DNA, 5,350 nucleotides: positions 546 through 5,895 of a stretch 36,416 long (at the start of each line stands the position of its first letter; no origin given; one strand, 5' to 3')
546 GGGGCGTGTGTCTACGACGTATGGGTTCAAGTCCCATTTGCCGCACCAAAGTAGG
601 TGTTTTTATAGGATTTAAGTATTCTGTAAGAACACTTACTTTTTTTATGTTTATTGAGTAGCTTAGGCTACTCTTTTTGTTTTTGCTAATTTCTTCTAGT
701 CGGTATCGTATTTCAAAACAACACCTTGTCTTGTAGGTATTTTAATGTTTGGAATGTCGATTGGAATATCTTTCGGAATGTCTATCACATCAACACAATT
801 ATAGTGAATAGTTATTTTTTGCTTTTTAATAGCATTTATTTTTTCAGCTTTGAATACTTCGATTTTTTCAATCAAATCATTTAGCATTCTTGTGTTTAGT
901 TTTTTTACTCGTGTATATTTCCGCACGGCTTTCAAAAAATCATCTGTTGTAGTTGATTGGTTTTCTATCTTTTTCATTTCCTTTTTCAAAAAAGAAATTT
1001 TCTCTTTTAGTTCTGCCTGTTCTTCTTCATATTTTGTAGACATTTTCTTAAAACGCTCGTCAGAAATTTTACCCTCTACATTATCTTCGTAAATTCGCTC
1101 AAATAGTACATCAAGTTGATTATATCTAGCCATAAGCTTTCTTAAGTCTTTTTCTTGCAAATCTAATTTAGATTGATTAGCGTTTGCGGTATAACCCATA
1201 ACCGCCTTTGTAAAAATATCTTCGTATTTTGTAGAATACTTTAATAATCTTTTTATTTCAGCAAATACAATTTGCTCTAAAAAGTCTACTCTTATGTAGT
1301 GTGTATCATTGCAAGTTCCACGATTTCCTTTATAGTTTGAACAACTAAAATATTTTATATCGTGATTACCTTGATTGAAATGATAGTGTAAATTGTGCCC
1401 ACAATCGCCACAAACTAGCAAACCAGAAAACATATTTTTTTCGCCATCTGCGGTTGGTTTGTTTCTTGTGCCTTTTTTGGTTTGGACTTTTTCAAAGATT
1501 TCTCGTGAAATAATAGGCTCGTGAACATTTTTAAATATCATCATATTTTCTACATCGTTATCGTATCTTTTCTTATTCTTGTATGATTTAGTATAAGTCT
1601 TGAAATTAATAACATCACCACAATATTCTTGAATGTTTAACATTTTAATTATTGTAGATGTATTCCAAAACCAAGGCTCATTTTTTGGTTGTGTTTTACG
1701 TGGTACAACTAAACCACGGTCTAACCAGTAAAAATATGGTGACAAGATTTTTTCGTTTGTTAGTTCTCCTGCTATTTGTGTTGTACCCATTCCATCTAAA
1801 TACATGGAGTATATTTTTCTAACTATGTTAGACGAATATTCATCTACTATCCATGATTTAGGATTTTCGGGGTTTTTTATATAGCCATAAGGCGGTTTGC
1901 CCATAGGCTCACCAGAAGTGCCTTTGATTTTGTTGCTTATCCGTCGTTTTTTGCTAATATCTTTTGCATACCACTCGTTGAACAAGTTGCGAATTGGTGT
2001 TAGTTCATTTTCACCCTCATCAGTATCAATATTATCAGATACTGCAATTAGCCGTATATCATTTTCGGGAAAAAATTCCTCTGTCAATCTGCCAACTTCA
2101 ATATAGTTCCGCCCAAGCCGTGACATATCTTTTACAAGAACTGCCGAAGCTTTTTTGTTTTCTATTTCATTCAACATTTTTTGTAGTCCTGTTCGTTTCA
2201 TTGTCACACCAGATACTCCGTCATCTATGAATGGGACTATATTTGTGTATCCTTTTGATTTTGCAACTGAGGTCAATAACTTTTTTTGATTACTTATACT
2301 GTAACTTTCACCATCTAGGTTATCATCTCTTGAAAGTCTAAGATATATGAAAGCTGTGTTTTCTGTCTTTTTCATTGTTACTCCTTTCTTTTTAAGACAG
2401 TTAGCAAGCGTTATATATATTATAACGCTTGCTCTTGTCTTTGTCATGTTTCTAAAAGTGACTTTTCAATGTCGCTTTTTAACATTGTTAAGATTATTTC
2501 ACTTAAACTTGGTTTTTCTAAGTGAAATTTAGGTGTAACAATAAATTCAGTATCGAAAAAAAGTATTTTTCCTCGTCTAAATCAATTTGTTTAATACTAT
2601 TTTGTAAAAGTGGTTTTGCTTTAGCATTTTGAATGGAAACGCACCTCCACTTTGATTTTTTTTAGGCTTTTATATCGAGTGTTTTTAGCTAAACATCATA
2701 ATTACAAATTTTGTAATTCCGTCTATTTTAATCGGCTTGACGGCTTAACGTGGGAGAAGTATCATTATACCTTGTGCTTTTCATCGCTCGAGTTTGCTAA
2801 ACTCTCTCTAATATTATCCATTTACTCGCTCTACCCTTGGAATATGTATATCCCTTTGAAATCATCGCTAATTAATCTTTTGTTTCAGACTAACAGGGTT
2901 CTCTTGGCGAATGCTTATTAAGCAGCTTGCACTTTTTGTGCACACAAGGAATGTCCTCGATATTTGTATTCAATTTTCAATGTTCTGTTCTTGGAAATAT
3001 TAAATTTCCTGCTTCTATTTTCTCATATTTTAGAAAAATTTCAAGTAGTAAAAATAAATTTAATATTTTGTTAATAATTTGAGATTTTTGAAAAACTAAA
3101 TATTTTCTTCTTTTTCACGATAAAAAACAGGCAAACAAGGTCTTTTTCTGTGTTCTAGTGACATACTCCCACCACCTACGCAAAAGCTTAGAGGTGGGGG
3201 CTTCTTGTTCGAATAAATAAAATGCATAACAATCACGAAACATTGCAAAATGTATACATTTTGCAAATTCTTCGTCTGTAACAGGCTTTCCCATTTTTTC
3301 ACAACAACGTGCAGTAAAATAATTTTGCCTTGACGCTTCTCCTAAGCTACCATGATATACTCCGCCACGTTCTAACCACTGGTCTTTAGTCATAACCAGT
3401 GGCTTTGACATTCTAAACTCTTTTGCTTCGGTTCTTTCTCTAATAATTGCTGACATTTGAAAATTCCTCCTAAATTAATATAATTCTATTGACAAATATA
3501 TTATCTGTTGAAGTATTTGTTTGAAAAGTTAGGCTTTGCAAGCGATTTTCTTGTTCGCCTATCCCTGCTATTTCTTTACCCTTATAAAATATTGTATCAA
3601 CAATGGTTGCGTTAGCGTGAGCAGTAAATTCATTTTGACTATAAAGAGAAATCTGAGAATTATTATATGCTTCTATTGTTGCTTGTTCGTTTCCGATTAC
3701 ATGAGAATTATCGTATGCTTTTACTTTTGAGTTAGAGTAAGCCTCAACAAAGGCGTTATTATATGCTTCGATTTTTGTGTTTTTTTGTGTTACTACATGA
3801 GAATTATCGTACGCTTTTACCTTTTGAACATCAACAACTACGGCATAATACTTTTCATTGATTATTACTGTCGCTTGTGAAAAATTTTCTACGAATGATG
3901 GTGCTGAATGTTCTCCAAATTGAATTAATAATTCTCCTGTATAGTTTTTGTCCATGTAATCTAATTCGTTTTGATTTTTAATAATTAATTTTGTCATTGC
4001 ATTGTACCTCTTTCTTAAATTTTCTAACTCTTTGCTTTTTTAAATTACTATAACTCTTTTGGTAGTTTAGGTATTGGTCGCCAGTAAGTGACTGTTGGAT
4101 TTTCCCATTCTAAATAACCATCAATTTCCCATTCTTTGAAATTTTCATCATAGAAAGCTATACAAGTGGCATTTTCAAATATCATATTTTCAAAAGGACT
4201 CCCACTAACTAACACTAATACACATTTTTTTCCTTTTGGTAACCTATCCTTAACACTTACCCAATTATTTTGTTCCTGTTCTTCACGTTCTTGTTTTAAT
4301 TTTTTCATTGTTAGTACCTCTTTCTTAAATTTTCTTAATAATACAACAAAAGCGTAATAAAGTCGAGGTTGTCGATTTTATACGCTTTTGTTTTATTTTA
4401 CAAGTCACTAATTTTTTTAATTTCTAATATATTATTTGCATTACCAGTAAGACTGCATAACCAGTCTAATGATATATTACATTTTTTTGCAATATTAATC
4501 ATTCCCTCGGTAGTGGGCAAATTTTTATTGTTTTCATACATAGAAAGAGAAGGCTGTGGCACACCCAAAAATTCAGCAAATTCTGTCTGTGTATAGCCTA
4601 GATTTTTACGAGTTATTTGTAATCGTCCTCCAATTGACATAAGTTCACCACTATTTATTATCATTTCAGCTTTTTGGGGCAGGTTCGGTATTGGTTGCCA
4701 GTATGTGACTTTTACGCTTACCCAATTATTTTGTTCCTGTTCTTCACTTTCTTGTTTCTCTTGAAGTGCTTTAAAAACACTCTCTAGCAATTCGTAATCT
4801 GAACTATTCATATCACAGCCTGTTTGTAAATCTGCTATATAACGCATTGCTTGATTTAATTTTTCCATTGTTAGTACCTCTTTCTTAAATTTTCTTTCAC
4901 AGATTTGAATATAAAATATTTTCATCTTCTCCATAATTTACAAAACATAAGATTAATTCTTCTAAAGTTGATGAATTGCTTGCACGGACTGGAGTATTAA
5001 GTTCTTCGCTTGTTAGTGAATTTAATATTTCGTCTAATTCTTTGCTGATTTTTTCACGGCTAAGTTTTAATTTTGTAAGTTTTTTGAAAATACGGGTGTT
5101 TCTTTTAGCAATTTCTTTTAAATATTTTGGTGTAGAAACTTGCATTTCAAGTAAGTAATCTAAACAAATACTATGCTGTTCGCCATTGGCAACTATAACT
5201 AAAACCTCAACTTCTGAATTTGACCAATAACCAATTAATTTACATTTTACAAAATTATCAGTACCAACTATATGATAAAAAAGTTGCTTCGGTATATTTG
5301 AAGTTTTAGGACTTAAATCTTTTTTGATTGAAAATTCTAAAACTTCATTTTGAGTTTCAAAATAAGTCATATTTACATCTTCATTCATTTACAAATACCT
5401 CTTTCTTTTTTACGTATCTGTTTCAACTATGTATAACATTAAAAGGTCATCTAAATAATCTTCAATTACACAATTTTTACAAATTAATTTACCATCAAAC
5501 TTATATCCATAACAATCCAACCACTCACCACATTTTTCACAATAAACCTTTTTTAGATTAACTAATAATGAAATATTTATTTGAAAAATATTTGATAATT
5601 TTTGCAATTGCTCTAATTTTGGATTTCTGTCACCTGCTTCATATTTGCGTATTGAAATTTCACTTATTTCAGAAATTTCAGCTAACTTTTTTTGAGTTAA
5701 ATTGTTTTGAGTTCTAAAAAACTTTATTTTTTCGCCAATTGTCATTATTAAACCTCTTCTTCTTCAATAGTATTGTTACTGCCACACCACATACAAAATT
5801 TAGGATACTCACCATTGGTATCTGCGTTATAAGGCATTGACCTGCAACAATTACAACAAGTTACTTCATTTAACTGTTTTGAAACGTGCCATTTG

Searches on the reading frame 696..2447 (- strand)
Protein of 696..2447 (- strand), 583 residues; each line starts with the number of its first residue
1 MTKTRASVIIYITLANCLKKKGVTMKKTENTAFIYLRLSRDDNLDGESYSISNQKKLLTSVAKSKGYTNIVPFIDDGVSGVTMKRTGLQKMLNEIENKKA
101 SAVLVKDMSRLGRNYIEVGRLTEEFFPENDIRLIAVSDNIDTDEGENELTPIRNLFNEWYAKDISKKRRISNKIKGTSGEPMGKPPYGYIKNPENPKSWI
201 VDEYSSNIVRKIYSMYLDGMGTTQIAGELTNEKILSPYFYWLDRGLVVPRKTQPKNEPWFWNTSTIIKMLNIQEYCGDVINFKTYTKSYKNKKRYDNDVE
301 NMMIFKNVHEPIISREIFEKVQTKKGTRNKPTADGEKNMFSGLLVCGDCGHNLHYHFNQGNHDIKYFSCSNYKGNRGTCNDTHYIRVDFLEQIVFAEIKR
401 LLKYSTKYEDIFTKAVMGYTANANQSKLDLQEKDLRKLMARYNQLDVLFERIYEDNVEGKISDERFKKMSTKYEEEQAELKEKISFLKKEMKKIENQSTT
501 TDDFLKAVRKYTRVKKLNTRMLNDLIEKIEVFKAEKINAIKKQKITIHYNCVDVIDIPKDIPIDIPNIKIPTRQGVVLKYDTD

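Call 14: search_protein_families(library=pfam, proteins=[window:696-2447:-], max_evalue=0.001)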
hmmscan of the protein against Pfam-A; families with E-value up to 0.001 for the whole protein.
window:696-2447:- (583 aa): 4 families
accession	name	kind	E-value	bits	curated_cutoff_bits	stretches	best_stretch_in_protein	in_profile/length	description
PF00239.26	Resolvase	-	9.1e-25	87.9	23.3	1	32-168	1-132/145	Resolvase, N terminal domain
PF07508.19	Recombinase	-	1.5e-20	73.8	21.1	1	207-325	5-99/102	Recombinase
PF14287.11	DUF4368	-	1.8e-18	66.9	25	1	491-556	2-67/67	Domain of unknown function (DUF4368)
PF13408.12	Zn_ribbon_recom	-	2.9e-13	50.4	25.3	1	339-399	1-58/58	Recombinase zinc beta ribbon domain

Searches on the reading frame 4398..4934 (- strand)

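Call 14: search_protein_families(library=pfam, proteins=[window:4398-4934:-], max_evalue=0.001)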
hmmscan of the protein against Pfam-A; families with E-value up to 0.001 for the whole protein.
window:4398-4934:- (178 aa): 4 families
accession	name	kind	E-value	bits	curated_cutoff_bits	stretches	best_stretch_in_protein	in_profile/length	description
PF01381.28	HTH_3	-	9e-14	51.7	23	1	108-159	4-55/55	Helix-turn-helix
PF12844.13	HTH_19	-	2.3e-09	37.4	30.2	1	104-164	3-63/64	Helix-turn-helix domain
PF13560.12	HTH_31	-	7.2e-05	23.5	27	1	101-150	2-52/64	Helix-turn-helix domain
PF07022.19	Phage_CI_repr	-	0.00011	22.9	22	1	115-160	13-58/65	Bacteriophage CI repressor helix-turn-helix domain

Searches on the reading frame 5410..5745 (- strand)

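Call 14: search_protein_families(library=pfam, proteins=[window:5410-5745:-], max_evalue=0.001)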
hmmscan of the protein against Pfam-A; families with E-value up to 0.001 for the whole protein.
window:5410-5745:- (111 aa): 4 families
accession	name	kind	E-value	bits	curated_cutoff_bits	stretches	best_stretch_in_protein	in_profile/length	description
PF01381.28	HTH_3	-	8.3e-13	48.6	23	1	7-60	1-54/55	Helix-turn-helix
PF12844.13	HTH_19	-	8.6e-09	35.6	30.2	1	4-65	1-62/64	Helix-turn-helix domain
PF13560.12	HTH_31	-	0.00029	21.5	27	1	4-53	3-53/64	Helix-turn-helix domain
PF13443.12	HTH_26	-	0.00069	20.3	22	1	12-59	7-55/63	Cro/C1-type HTH DNA-binding domain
